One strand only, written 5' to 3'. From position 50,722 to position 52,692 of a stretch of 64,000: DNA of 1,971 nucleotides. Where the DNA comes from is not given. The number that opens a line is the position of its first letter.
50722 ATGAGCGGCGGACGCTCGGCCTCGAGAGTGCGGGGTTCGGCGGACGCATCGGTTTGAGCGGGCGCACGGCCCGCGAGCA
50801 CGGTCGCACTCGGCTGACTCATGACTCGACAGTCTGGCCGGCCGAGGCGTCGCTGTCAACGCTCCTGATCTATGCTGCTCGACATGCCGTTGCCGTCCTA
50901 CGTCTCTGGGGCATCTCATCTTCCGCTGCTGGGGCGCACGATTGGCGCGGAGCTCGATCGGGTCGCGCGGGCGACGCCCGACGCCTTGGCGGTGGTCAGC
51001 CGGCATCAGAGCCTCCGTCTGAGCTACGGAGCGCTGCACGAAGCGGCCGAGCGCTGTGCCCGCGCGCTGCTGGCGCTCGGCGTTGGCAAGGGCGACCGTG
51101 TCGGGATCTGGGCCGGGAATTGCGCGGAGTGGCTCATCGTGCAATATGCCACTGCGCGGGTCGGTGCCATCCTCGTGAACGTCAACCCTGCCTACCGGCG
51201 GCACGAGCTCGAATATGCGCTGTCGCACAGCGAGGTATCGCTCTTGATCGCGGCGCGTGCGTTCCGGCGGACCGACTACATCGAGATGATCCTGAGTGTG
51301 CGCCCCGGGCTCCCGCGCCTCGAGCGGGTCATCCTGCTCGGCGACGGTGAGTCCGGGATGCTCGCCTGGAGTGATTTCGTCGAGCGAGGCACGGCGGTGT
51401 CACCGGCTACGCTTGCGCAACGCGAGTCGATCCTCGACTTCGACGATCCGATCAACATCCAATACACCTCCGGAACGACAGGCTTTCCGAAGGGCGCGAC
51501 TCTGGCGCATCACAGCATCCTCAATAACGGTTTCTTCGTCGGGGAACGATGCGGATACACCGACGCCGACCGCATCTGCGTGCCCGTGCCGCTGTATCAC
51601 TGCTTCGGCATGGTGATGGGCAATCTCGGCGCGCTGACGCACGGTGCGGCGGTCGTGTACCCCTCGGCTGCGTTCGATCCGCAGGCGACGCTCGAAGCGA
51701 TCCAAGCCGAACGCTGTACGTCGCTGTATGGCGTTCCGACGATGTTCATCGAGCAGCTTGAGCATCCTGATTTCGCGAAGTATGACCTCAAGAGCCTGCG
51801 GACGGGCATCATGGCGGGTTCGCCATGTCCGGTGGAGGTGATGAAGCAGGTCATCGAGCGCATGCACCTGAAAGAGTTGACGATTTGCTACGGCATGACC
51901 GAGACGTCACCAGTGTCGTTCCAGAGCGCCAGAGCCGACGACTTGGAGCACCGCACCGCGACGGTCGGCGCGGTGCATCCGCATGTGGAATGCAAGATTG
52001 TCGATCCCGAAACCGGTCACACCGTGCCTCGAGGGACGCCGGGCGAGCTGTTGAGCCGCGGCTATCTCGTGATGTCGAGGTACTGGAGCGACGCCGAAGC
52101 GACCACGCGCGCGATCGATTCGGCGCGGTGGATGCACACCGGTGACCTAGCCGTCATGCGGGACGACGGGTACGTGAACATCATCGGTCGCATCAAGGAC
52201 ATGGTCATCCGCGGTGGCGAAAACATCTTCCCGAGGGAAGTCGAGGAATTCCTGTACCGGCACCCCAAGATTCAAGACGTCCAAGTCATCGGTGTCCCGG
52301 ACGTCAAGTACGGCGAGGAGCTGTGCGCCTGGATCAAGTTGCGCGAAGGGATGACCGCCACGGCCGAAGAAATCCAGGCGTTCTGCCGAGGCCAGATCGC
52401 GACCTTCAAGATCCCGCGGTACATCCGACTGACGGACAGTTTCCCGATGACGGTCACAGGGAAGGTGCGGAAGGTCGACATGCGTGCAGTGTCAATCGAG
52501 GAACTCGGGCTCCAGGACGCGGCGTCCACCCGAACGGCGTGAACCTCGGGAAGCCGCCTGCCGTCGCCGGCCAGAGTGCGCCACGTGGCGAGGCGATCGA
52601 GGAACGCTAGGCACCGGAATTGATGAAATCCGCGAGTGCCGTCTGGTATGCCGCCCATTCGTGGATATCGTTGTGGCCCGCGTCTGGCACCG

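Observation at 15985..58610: Ten coding lesions confined to five accessory genes; none found in the other genes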

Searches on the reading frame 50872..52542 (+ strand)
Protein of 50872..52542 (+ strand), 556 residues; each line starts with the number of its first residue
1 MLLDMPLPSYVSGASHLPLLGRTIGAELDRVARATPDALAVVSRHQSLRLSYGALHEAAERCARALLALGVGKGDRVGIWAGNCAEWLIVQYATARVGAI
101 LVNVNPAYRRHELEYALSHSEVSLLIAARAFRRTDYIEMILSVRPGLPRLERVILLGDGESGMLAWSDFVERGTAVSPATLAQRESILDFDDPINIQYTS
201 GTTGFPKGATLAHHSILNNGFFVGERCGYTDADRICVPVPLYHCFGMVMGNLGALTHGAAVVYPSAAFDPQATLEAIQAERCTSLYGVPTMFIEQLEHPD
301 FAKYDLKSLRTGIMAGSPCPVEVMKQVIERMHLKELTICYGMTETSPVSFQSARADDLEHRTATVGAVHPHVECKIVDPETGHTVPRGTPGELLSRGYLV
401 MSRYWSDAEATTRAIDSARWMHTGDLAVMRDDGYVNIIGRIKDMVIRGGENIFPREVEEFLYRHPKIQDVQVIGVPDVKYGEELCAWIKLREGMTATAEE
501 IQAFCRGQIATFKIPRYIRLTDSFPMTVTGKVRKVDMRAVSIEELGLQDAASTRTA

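Call 8: find_encoding_contigs(protein=window:50872-52542:+, flank=10000, max_places=10)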
Protein window:50872-52542:+ (556 aa): 1 contig read that carries it; 1 place shown.
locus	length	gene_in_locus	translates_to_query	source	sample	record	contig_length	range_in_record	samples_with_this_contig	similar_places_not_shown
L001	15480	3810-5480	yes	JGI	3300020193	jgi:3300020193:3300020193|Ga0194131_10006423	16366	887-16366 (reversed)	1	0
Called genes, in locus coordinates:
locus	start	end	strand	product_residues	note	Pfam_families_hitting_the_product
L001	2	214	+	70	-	?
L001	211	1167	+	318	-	PF01565:FAD_binding_4, PF02873:MurB_C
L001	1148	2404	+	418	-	PF00275:EPSP_synthase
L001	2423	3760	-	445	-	PF03601:Cons_hypoth698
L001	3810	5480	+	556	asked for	PF00501:AMP-binding, PF13193:AMP-binding_C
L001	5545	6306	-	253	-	PF12146:Hydrolase_4 (faint), PF12697:Abhydrolase_6 (weak), PF00561:Abhydrolase_1 (weak), PF08386:Abhydrolase_4 (weak)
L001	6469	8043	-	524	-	PF01554:MatE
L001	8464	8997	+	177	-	PF01011:PQQ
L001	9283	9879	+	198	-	-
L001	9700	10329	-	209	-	-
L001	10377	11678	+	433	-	PF01436:NHL (faint)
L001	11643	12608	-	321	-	PF00092:VWA, PF13519:VWA_2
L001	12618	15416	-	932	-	PF00675:Peptidase_M16, PF05193:Peptidase_M16_C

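Call 30: find_encoding_contigs(protein=P0128, flank=10000, max_places=10)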
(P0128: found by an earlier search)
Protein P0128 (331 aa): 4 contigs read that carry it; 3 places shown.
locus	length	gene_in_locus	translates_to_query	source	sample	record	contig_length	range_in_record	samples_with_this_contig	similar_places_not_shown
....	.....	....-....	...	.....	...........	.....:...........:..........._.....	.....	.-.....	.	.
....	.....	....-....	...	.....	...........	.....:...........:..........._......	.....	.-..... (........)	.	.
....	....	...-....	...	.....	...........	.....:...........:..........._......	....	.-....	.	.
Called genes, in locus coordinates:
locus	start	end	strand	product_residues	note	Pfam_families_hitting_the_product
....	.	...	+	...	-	?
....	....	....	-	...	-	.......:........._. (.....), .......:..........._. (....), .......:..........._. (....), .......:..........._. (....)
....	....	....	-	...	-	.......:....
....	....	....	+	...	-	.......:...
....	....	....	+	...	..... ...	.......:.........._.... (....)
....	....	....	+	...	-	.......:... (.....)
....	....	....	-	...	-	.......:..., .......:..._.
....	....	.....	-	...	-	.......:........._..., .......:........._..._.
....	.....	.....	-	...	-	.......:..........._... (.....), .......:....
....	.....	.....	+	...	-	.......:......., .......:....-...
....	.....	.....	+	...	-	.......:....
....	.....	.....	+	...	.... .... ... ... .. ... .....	?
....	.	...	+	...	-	?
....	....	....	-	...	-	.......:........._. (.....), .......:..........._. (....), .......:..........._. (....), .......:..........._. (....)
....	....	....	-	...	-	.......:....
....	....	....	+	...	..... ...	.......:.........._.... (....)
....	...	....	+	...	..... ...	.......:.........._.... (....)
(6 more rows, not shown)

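Call 43: find_encoding_contigs(protein=P0159, flank=10000, max_places=10)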
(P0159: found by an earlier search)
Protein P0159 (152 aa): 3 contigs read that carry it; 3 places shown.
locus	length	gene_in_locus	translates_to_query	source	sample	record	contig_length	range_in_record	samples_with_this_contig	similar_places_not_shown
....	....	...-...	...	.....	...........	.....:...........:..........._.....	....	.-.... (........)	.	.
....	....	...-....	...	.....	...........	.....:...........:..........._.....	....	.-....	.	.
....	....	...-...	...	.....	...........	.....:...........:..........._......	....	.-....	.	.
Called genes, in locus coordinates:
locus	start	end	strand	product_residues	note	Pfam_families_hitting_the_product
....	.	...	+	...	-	?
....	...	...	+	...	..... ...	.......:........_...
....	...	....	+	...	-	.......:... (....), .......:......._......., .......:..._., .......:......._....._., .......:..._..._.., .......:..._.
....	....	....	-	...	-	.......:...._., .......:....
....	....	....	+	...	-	-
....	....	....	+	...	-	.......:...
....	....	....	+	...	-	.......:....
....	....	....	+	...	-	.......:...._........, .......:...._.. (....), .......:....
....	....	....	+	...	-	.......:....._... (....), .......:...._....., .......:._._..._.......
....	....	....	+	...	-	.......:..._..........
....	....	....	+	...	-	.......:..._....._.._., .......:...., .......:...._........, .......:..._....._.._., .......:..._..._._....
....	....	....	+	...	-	?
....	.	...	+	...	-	?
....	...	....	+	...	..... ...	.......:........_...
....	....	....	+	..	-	?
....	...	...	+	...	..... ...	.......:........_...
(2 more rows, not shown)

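Call 44: find_encoding_contigs(protein=P0146, flank=10000, max_places=10)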
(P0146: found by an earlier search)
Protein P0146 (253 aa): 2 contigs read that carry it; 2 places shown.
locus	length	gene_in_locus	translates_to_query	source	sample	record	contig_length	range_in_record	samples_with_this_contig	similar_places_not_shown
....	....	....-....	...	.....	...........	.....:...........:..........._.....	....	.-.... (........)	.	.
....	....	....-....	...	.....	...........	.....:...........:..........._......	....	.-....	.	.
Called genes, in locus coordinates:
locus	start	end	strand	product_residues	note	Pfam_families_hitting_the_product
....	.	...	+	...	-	?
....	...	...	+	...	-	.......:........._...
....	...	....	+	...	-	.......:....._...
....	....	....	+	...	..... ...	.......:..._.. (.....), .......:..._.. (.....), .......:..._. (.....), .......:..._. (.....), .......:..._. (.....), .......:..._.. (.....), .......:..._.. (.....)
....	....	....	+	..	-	-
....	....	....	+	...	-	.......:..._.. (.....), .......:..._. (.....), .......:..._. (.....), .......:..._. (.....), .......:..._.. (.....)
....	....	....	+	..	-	-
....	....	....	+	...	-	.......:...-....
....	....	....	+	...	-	-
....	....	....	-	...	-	-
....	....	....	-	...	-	?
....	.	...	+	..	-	?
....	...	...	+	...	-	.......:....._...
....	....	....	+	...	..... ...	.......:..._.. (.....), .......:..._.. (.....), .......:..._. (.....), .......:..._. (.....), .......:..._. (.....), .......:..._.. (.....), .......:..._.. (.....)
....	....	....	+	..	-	-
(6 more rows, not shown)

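Call 53: find_encoding_contigs(protein=P0153, flank=10000, max_places=10)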
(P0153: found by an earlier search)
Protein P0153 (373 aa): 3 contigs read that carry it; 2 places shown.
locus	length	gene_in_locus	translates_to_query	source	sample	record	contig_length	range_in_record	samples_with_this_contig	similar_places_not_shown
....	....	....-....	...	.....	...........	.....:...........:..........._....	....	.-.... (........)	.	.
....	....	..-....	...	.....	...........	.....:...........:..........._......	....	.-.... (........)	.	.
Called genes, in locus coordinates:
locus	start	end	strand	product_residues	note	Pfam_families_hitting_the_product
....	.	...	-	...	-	?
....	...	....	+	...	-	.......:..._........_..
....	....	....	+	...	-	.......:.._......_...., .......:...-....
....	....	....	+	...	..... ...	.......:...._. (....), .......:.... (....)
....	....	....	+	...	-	?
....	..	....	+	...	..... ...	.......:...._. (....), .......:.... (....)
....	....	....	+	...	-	?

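Call 54: find_encoding_contigs(protein=P0124, flank=10000, max_places=6)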
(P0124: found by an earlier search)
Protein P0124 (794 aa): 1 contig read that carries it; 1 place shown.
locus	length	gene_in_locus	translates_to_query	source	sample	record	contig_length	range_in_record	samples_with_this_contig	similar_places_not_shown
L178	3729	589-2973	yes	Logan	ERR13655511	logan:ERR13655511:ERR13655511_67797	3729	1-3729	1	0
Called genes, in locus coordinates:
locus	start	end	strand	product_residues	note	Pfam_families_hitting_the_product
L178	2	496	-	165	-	?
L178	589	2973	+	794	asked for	PF01011:PQQ, PF13360:PQQ_2, PF13570:Beta-prop_ACSF4 (faint), PF13360:PQQ_2 (weak), PF13442:Cytochrome_CBB3 (weak)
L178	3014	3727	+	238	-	?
